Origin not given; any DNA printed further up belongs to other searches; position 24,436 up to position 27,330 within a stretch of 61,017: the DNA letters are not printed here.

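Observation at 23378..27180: Compact RHH / AAA+ ATPase / cytoplasmic S8 protease cassette: IetAS-like candidate conflict (anti-phage) system with an extra regulator gene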

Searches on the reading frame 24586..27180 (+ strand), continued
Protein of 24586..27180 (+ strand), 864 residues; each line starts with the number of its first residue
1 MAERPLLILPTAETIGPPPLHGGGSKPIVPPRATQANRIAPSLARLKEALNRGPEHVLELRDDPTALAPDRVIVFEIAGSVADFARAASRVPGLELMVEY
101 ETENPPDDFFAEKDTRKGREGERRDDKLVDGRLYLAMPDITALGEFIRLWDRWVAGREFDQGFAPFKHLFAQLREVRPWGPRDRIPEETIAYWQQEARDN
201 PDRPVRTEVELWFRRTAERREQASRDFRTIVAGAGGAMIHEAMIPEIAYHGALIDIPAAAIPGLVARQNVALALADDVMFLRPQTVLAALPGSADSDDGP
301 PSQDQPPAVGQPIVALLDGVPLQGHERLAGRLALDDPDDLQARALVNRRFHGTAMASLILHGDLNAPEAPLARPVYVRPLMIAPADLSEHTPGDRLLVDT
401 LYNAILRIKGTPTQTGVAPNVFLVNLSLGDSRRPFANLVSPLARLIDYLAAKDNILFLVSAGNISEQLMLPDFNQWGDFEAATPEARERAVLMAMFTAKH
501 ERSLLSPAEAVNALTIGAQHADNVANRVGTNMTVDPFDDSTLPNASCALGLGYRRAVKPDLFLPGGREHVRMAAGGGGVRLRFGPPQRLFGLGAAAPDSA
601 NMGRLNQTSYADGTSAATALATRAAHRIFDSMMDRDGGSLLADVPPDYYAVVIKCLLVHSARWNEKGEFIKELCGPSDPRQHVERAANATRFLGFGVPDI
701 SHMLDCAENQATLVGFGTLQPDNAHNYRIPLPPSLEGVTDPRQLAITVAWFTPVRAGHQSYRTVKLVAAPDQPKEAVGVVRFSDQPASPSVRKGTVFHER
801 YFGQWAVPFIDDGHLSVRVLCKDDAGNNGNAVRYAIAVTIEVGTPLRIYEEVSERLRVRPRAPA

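Call 55: find_encoding_contigs(protein=P0002, flank=6000, max_places=2)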
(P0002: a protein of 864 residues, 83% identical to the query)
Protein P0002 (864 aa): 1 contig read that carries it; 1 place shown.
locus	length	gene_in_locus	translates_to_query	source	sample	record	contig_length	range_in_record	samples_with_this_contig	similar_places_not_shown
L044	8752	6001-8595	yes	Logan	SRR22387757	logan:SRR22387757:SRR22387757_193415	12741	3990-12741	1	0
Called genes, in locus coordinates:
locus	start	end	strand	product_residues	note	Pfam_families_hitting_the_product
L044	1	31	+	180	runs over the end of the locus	-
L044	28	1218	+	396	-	PF13091:PLDc_2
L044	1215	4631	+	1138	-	PF13643:DUF4145, PF04313:HSDR_N (faint), PF00270:DEAD, PF04851:ResIII, PF18766:SWI2_SNF2, PF00271:Helicase_C (weak), PF08463:EcoEI_R_C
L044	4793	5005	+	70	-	-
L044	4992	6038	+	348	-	PF13191:AAA_16 (faint), PF00004:AAA, PF07728:AAA_5 (weak)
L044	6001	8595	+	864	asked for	PF00082:Peptidase_S8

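Call 63: search_protein_families(library=padloc, proteins=[L031:2977-4005:+, L031:4049-6424:+, L030:2992-4023:+, L030:4001-6580:+, L027:4985-6001:+, L027:6001-8532:+], max_evalue=0.00001)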
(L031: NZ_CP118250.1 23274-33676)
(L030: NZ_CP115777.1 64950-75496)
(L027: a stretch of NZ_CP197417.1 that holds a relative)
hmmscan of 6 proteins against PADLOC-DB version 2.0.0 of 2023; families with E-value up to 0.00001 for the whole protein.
L031:2977-4005:+ (342 aa): 6 families
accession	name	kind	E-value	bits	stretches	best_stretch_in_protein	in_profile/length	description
PDLC04232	IetA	-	5.2e-134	444.8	1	2-304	22-324/330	-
PDLC04231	IetA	-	9e-123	407.2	1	1-240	21-261/262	-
PDLC02196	IetA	-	5.4e-73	244.6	1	3-280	23-305/374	-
PDLC02195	IetA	-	5.7e-60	201.7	1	65-307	106-348/395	-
PDLC00915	TRIP13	-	9.2e-12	43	1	99-246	66-231/302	TRIP13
PDLC00914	TRIP13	-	1.1e-11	42.7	1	98-239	73-231/302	TRIP13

L031:4049-6424:+ (791 aa): 6 families
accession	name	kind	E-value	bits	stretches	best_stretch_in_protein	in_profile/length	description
PDLC04233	IetS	-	6.4e-261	866.1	1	8-788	54-851/855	-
PDLC04234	IetS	-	3.3e-206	684.5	1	5-586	51-656/656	-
PDLC02197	IetS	-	1.4e-16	58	1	197-588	210-539/749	-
PDLC02198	IetS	-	3.2e-16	56.4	1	98-691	122-671/795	-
PDLC02199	IetS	-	4e-10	36.5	1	278-494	347-542/826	-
PDLC02201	IetS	-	2.1e-07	27.6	0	186-393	198-398/781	-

L030:2992-4023:+ (343 aa): 6 families
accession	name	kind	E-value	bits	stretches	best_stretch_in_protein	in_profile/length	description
PDLC04232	IetA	-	2.5e-144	478.7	1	1-327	1-321/330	-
PDLC04231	IetA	-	9.6e-103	341.5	1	1-263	1-258/262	-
PDLC02196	IetA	-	1.2e-76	256.6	1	4-311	4-310/374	-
PDLC02195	IetA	-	2.5e-61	206.2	1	86-319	98-334/395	-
PDLC00915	TRIP13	-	1.6e-11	42.2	1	120-262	60-221/302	TRIP13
PDLC00914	TRIP13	-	6e-11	40.3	1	125-271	74-237/302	TRIP13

L030:4001-6580:+ (859 aa): 7 families
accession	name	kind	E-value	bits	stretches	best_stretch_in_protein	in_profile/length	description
PDLC04233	IetS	-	0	1018.5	1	1-854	1-849/855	-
PDLC04234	IetS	-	3.1e-189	628.4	1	1-653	1-656/656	-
PDLC02198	IetS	-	9.4e-19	64.8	1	155-756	120-670/795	-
PDLC02197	IetS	-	2.4e-17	60.5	1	159-763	130-634/749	-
PDLC02199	IetS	-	5e-13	46.1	1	338-561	347-544/826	-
PDLC02201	IetS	-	1.1e-07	28.5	0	339-455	289-394/781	-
PDLC02200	IetS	-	1.2e-06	25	0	301-560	269-492/780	-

L027:4985-6001:+ (338 aa): 6 families
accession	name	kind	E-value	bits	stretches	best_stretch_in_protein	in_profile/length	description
PDLC04232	IetA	-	6.1e-139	461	1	1-328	1-321/330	-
PDLC04231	IetA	-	8.4e-82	272.9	1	1-261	1-255/262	-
PDLC02196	IetA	-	3.8e-72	241.8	1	5-307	5-305/374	-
PDLC02195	IetA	-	1.3e-58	197.2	1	90-307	104-320/395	-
PDLC00915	TRIP13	-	1.8e-14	51.9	1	126-260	66-218/302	TRIP13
PDLC00914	TRIP13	-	4.2e-11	40.8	1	120-263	67-228/302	TRIP13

L027:6001-8532:+ (844 aa): 8 families
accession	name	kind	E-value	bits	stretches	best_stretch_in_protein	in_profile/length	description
PDLC04233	IetS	-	0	1057.8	1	1-844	1-840/855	-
PDLC04234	IetS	-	4.2e-207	687.4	1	1-659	1-656/656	-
PDLC02197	IetS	-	3.2e-24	83.2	1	257-726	205-591/749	-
PDLC02198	IetS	-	3.9e-24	82.6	1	306-765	250-676/795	-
PDLC02199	IetS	-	4.7e-20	69.4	1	330-733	333-668/826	-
PDLC02200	IetS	-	7.2e-17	58.8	1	302-708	262-589/780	-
PDLC02201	IetS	-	1.9e-13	47.6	1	496-661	397-528/781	-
PDLC02202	IetS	-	3.8e-11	40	1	421-562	393-496/780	-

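Call 64: search_dna_similar(query=window:24586-27180:+, collection=plasmids, mode=protein, max_rows=60, rows=best)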
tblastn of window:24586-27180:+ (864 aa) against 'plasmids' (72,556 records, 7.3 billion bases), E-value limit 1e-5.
Records with a match: 74; places in all: 75; records where one place covers at least 80% of the query: 62.
Best place of each record, by identity: <60% 74.
By first word of the organism name: Bradyrhizobium 22; Rhizobium 20; Sinorhizobium 6; Phaeobacter 3; Paracoccus 2; Agrobacterium 2; Pseudomonas 2; Sphingobium 1; Sphingopyxis 1; Gordonia 1; and 14 more.
By predicted mobility (MOB-suite, as given by PLSDB): non-mobilizable 31; conjugative 28; mobilizable 15.
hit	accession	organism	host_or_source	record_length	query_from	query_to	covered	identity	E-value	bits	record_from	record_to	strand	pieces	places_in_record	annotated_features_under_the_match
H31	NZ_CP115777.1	Paracoccus albus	cell culture,sediment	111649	1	856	99%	44.3%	0e+0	640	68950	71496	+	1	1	S8 family peptidase | ATP-binding protein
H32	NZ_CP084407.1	Sphingobium sp. CFD-2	cell culture,soil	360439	31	863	96%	39.1%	1e-136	457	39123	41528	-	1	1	S8 family peptidase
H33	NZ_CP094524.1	Bradyrhizobium sp. ISRA443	Arachis hypogaea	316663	16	863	98%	38.3%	8e-143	475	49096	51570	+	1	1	S8 family peptidase | ATP-binding protein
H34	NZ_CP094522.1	Bradyrhizobium sp. ISRA437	Arachis hypogaea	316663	16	863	98%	38.3%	8e-143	475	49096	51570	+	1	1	S8 family peptidase | ATP-binding protein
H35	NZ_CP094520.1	Bradyrhizobium sp. ISRA436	Arachis hypogaea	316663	16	863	98%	38.3%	8e-143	475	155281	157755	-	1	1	S8 family peptidase | ATP-binding protein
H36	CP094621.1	Bradyrhizobium sp. ISRA435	Arachis hypogaea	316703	16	863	98%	38.3%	8e-143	475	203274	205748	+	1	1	S8 family peptidase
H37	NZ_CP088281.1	Bradyrhizobium barranii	Glycine max cv. AC Glengarry,cell ...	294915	16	863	98%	38.2%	1e-144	481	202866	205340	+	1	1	S8 family peptidase | ATP-binding protein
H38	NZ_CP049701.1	Bradyrhizobium barranii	Glycine max cv. AC Glengarry,cell ...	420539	16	863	98%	38.2%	1e-144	481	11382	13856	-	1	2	S8 family peptidase | ATP-binding protein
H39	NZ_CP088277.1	Bradyrhizobium barranii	Glycine max cv. AC Glengarry,cell ...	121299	16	863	98%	38.2%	1e-144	480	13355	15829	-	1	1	S8 family peptidase | ATP-binding protein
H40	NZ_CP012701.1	Sphingopyxis macrogoltabida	whole organism,activated sludge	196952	31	863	96%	38.4%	4e-137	458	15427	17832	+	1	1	S8 family peptidase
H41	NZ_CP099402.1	Rhizobium sp. Pop5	Phaseolus vulgaris,Cell culture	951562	4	860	99%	37.2%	4e-126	426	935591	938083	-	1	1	S8 family peptidase | ATP-binding protein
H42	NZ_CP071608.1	Rhizobium binae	lentil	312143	33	860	96%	38.5%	4e-137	459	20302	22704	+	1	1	S8 family peptidase | ATP-binding protein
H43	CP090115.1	Rhizobium leguminosarum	Trifolium ambiguum,Cell culture,Plant ...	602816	33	860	96%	38.4%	9e-137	457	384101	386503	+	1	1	S8 family peptidase | ATP-binding protein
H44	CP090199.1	Rhizobium leguminosarum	Trifolium ambiguum,Cell culture,nodule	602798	33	860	96%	38.4%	1e-136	457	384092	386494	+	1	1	S8 family peptidase | ATP-binding protein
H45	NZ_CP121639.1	Rhizobium leguminosarum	Trifolium ambiguum,cell culture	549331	33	860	96%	38.4%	2e-136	457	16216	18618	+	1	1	S8 family peptidase | ATP-binding protein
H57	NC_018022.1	Mycolicibacterium chubuense NBB4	-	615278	24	861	97%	37.4%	1e-120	410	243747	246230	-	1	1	S8 family peptidase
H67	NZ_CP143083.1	Shewanella khirikhana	shrimp,mixed culture,intestine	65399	1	859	99%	35.6%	7e-132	443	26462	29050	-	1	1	S8 family peptidase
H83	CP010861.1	Marinovum algicola DG 898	-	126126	1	859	99%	32.8%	4e-96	338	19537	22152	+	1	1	Subtilase family | ATPase of the AAA+ class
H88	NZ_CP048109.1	Klebsiella michiganensis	Bactrocera dorsalis,cell culture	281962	58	858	92%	33.8%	3e-91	385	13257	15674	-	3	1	S8 family peptidase | hypothetical protein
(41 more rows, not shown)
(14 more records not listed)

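Call 68: get_annotated_region(hit=H32, flank=3000)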
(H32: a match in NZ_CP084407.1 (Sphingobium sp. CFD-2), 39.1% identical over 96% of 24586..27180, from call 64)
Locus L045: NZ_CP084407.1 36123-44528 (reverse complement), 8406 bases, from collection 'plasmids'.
description: Sphingobium sp. CFD-2 plasmid pCFD-2-1, complete sequence
organism: Sphingobium sp. CFD-2 (NCBI taxid 2878542)
taxonomy: Bacteria; Pseudomonadota; Alphaproteobacteria; Sphingomonadales; Sphingomonadaceae; Sphingobium; Sphingobium sp. CFD-2
host: -; source: cell culture,soil; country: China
typing (MOB-suite, as given by PLSDB): non-mobilizable; mating-pair formation MPF_F
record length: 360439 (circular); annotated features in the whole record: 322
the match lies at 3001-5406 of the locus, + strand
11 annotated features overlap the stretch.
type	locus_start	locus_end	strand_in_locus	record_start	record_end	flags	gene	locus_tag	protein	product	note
CDS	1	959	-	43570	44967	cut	-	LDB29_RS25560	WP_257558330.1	hypothetical protein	-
CDS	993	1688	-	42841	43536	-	-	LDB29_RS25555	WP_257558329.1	hypothetical protein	-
CDS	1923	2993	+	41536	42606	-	-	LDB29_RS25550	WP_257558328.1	ATP-binding protein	-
CDS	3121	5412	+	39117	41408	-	-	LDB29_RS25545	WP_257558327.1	S8 family peptidase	-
CDS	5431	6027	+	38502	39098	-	-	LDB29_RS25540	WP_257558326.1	hypothetical protein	-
CDS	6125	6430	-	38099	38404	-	-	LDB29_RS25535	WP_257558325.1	type II toxin-antitoxin system RelE/ParE family toxin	GO:0030541 - plasmid partitioning [Evidence IEA]; GO:0051290 - protein heterotetramerization [Evidence IEA]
CDS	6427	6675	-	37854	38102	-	-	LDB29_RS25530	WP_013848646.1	type II toxin-antitoxin system ParD family antitoxin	-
CDS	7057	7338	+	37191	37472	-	-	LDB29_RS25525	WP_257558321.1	type II toxin-antitoxin system RelE/ParE family toxin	-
CDS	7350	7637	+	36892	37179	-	-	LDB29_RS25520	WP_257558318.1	HigA family addiction module antitoxin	-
CDS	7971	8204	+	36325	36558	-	-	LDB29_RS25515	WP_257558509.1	ribbon-helix-helix domain-containing protein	-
CDS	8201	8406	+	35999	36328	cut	-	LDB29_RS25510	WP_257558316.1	type II toxin-antitoxin system RelE/ParE family toxin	GO:0030541 - plasmid partitioning [Evidence IEA]; GO:0051290 - protein heterotetramerization [Evidence IEA]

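Call 69: get_annotated_region(hit=H37, flank=3000)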
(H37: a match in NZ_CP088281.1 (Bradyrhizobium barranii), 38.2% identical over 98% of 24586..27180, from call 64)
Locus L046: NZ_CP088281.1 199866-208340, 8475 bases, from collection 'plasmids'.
description: Bradyrhizobium barranii subsp. barranii strain 323S2 plasmid pBb323S2b, complete sequence
organism: Bradyrhizobium barranii (NCBI taxid 2823807)
taxonomy: Bacteria; Pseudomonadota; Alphaproteobacteria; Hyphomicrobiales; Nitrobacteraceae; Bradyrhizobium; Bradyrhizobium barranii
host: -; source: Glycine max cv. AC Glengarry,cell culture; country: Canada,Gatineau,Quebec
typing (MOB-suite, as given by PLSDB): conjugative; relaxase MOBP,MOBQ; mating-pair formation MPF_T
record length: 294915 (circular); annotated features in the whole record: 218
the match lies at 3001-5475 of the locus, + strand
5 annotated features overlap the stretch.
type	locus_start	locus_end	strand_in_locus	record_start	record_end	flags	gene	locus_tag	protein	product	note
CDS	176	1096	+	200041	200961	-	-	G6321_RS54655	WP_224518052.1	DUF1403 family protein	-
CDS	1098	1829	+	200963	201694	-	-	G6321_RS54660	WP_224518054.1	SMC-Scp complex subunit ScpB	-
CDS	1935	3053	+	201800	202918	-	-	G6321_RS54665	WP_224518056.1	ATP-binding protein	-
CDS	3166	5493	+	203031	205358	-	-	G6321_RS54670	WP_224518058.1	S8 family peptidase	-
CDS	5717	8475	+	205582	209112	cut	-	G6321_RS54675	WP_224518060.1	AAA family ATPase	GO:0006302 - double-strand break repair [Evidence IEA]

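Call 70: get_annotated_region(hit=H67, flank=3000)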
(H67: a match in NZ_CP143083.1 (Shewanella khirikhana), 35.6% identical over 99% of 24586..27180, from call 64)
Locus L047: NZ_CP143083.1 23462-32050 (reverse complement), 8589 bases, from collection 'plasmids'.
description: Shewanella khirikhana strain JW44 plasmid unnamed, complete sequence
organism: Shewanella khirikhana (NCBI taxid 1965282)
taxonomy: Bacteria; Pseudomonadota; Gammaproteobacteria; Alteromonadales; Shewanellaceae; Shewanella; Shewanella khirikhana
host: -; source: shrimp,mixed culture,intestine; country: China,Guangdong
typing (MOB-suite, as given by PLSDB): mobilizable; relaxase MOBP
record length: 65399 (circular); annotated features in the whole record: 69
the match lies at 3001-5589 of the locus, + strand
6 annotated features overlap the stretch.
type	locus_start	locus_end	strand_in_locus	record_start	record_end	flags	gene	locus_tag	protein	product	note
CDS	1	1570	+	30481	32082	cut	-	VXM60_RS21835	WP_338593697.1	Tn7-like element transposition protein TnsE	-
CDS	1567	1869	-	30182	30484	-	-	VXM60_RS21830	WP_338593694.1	helix-turn-helix transcriptional regulator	-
CDS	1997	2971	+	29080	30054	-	-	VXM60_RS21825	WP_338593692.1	ATP-binding protein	-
CDS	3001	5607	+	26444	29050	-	-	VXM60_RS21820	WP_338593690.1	S8 family peptidase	-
CDS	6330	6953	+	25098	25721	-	-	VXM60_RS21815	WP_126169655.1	PAS domain-containing protein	-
CDS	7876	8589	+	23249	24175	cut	trbB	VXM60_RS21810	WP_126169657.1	P-type conjugative transfer ATPase TrbB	-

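Call 71: get_annotated_region(hit=H83, flank=3000)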
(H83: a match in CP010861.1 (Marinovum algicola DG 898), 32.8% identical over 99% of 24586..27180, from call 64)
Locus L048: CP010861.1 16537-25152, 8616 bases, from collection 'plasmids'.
description: Marinovum algicola DG 898 plasmid pMaD6, complete sequence
organism: Marinovum algicola DG 898 (NCBI taxid 988812)
taxonomy: Bacteria; Pseudomonadota; Alphaproteobacteria; Rhodobacterales; Roseobacteraceae; Marinovum; Marinovum algicola; Marinovum algicola DG 898
host: -; source: -; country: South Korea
typing (MOB-suite, as given by PLSDB): conjugative; replicon rep_cluster_579; relaxase MOBP; mating-pair formation MPF_T
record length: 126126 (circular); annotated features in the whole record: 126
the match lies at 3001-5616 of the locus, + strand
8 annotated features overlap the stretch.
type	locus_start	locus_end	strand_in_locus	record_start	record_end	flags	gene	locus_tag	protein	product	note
CDS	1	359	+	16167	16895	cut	-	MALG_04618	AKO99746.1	hypothetical protein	-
CDS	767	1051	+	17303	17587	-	-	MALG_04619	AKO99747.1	hypothetical protein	-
CDS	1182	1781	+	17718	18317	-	-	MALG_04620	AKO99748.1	putative membrane protein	-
CDS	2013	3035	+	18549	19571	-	-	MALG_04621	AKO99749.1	ATPase of the AAA+ class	-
CDS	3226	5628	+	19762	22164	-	-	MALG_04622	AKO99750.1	Subtilase family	-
CDS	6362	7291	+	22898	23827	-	-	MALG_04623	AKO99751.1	hypothetical protein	-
CDS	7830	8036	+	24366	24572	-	-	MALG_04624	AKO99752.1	hypothetical protein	-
CDS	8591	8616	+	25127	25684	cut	-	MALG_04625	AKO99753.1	hypothetical protein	-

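Call 72: get_annotated_region(hit=H57, flank=3000)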
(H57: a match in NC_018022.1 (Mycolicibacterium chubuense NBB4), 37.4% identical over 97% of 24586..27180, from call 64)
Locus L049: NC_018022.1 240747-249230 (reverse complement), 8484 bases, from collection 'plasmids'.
description: Mycolicibacterium chubuense NBB4 plasmid pMYCCH.01, complete sequence
organism: Mycolicibacterium chubuense NBB4 (NCBI taxid 710421)
taxonomy: Bacteria; Actinomycetota; Actinomycetes; Mycobacteriales; Mycobacteriaceae; Mycolicibacterium; Mycolicibacterium chubuense; Mycolicibacterium chubuense NBB4
host: -; source: -; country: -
typing (MOB-suite, as given by PLSDB): mobilizable; relaxase MOBF,MOBF
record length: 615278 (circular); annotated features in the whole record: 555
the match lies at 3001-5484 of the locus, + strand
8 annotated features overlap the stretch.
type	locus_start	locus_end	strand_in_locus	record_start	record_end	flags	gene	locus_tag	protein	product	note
CDS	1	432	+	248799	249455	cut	-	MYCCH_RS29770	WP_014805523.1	helix-turn-helix transcriptional regulator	-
CDS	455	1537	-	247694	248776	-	-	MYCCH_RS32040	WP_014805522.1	hypothetical protein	-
CDS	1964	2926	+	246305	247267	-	-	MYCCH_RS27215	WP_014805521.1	ATP-binding protein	-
CDS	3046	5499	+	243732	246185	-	-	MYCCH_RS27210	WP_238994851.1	S8 family peptidase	-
CDS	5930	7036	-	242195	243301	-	-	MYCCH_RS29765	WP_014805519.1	hypothetical protein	-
CDS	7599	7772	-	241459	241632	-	-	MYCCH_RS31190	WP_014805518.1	hypothetical protein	-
CDS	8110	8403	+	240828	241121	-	-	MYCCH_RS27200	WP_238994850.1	hypothetical protein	-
CDS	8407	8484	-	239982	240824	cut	-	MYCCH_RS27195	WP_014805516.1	ParB N-terminal domain-containing protein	-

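Call 73: get_annotated_region(hit=H88, flank=3000)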
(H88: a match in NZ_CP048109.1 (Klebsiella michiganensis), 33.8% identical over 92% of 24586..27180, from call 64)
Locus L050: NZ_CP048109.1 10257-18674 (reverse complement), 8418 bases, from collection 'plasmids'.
description: Klebsiella michiganensis strain BD177 plasmid unnamed1
organism: Klebsiella michiganensis (NCBI taxid 1134687)
taxonomy: Bacteria; Pseudomonadota; Gammaproteobacteria; Enterobacterales; Enterobacteriaceae; Klebsiella; Klebsiella michiganensis
host: -; source: Bactrocera dorsalis,cell culture; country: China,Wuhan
typing (MOB-suite, as given by PLSDB): conjugative; replicon IncFIB; relaxase MOBH; mating-pair formation MPF_F
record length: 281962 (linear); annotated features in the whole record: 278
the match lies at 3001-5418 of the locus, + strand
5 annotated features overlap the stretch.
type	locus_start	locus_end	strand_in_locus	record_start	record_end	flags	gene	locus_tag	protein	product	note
CDS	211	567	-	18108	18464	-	-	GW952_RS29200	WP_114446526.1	TIGR03750 family conjugal transfer protein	-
CDS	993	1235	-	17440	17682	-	-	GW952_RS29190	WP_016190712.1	TIGR03758 family integrating conjugative element protein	GO:0008150 - biological_process [Evidence IEA]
CDS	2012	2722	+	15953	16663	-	-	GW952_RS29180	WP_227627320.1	ATP-binding protein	-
CDS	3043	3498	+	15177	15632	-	-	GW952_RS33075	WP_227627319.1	hypothetical protein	-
CDS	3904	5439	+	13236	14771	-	-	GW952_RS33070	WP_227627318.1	S8 family peptidase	-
